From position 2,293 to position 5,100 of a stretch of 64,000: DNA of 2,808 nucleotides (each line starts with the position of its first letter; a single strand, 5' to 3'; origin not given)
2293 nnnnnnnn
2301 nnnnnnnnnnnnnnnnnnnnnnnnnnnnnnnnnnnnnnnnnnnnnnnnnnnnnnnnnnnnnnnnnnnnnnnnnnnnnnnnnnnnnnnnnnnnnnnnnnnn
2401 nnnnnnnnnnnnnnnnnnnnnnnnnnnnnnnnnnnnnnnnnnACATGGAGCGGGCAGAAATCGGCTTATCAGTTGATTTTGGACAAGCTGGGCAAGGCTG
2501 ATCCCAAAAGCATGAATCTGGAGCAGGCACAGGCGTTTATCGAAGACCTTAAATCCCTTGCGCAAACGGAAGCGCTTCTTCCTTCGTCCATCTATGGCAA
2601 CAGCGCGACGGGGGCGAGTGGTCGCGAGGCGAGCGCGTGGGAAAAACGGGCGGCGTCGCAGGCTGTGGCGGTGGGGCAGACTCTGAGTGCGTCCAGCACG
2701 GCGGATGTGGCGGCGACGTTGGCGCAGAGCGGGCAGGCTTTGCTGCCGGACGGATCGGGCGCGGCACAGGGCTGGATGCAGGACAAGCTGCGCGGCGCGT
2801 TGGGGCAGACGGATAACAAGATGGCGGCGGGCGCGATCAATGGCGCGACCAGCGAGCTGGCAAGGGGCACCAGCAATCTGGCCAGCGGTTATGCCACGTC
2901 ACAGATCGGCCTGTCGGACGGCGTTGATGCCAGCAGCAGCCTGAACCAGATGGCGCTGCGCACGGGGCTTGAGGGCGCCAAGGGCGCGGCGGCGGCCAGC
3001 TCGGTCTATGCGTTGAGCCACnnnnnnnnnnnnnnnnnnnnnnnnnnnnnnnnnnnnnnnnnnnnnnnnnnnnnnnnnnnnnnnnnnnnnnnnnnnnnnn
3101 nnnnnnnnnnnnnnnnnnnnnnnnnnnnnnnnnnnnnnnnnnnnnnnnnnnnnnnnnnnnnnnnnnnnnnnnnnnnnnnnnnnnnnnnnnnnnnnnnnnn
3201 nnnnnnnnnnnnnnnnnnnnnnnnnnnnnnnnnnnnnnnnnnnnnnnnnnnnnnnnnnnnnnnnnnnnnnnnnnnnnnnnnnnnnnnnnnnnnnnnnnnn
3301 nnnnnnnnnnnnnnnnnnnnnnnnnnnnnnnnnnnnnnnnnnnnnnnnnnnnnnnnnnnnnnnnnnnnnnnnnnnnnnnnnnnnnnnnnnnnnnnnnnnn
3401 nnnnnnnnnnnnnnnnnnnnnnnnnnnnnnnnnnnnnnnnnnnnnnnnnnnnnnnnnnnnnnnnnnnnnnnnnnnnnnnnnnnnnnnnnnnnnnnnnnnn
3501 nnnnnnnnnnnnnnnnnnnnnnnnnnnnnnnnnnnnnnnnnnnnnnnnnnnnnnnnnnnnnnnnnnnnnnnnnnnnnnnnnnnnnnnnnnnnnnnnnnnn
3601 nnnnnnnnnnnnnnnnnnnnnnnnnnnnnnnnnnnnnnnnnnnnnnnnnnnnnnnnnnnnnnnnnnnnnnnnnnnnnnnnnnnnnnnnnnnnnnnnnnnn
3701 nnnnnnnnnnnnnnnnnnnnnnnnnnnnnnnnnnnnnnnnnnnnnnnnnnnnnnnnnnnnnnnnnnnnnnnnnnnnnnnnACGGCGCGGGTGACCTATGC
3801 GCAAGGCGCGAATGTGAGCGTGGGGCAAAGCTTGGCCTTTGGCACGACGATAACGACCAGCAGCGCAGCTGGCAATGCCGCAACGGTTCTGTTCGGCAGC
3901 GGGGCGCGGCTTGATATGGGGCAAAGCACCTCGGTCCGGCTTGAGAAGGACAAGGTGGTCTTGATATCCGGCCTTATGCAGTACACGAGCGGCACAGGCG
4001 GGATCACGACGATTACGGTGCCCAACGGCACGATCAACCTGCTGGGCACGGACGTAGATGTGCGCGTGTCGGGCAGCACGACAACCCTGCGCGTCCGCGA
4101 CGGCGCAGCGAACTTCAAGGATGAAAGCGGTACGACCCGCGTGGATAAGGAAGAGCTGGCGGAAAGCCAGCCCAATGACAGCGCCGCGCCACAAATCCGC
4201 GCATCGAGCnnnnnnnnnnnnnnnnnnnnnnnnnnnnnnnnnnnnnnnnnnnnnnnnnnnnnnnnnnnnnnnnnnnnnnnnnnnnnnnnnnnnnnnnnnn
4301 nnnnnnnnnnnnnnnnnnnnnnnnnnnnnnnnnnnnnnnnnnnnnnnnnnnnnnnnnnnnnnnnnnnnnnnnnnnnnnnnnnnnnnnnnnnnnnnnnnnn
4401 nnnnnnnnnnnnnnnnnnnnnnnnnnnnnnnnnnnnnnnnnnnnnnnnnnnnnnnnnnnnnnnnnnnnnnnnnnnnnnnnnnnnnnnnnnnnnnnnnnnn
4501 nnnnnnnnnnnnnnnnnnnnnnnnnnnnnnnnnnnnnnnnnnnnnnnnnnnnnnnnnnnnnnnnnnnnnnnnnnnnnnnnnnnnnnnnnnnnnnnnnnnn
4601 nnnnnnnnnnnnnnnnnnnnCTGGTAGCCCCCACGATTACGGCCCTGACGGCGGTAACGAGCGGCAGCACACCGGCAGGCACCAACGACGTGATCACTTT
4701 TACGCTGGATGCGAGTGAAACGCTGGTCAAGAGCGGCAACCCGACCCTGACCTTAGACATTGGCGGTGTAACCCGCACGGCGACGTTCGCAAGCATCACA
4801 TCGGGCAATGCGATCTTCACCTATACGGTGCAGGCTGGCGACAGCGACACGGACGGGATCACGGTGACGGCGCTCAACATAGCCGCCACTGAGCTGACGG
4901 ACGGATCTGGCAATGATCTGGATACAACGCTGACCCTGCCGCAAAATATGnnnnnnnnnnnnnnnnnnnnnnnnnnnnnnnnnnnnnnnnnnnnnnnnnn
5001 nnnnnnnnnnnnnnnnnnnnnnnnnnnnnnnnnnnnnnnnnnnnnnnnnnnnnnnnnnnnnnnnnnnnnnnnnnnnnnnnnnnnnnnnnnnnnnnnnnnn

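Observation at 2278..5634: DGR target is a type Ve inverse autotransporter (intimin/invasin-like) ending in a DUF1566/CLec-fold variable domain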

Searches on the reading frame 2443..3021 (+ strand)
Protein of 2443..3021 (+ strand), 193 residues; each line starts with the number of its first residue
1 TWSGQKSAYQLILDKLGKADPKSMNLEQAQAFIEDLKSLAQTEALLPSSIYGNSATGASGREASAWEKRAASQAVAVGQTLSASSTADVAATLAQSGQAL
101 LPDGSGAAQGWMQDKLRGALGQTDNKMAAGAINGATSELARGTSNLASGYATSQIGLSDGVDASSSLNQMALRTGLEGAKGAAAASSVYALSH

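Call 59: search_protein_families(library=pfam, proteins=[window:2443-3021:+], max_evalue=5)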
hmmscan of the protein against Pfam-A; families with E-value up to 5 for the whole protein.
window:2443-3021:+ (193 aa): 1 family
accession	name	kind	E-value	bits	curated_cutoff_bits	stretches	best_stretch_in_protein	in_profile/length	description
PF20857.2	Pgp3_helical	-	0.099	12.9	27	1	8-17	5-14/39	Immunodominant antigen Pgp3, helical domain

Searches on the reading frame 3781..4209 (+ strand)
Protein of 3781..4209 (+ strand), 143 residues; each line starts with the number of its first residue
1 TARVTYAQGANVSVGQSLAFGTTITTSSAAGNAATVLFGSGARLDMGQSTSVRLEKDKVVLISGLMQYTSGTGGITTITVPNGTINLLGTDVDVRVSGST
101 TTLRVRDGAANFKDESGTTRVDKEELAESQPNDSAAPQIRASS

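Call 59: search_protein_families(library=pfam, proteins=[window:3781-4209:+], max_evalue=5)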
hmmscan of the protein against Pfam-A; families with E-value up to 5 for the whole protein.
window:3781-4209:+ (143 aa): 1 family
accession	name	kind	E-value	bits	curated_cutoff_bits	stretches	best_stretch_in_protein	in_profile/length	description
PF04773.18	FecR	-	5.4e-06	27.2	24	1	27-110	4-96/97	FecR protein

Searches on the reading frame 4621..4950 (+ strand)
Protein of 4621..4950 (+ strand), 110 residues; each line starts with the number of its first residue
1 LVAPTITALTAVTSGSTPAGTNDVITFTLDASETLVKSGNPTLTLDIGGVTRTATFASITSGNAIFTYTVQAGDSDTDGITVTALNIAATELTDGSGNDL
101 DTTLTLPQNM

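Call 59: search_protein_families(library=pfam, proteins=[window:4621-4950:+], max_evalue=5)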
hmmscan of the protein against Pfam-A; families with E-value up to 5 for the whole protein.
window:4621-4950:+ (110 aa): 2 families
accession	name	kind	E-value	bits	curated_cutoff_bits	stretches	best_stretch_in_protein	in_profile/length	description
PF23034.1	DUF7035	-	0.023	15.2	27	1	3-99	5-104/137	Domain of unknown function (DUF7035)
PF17963.7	Big_9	-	2.5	9.5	23.6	1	16-83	28-87/89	Bacterial Ig domain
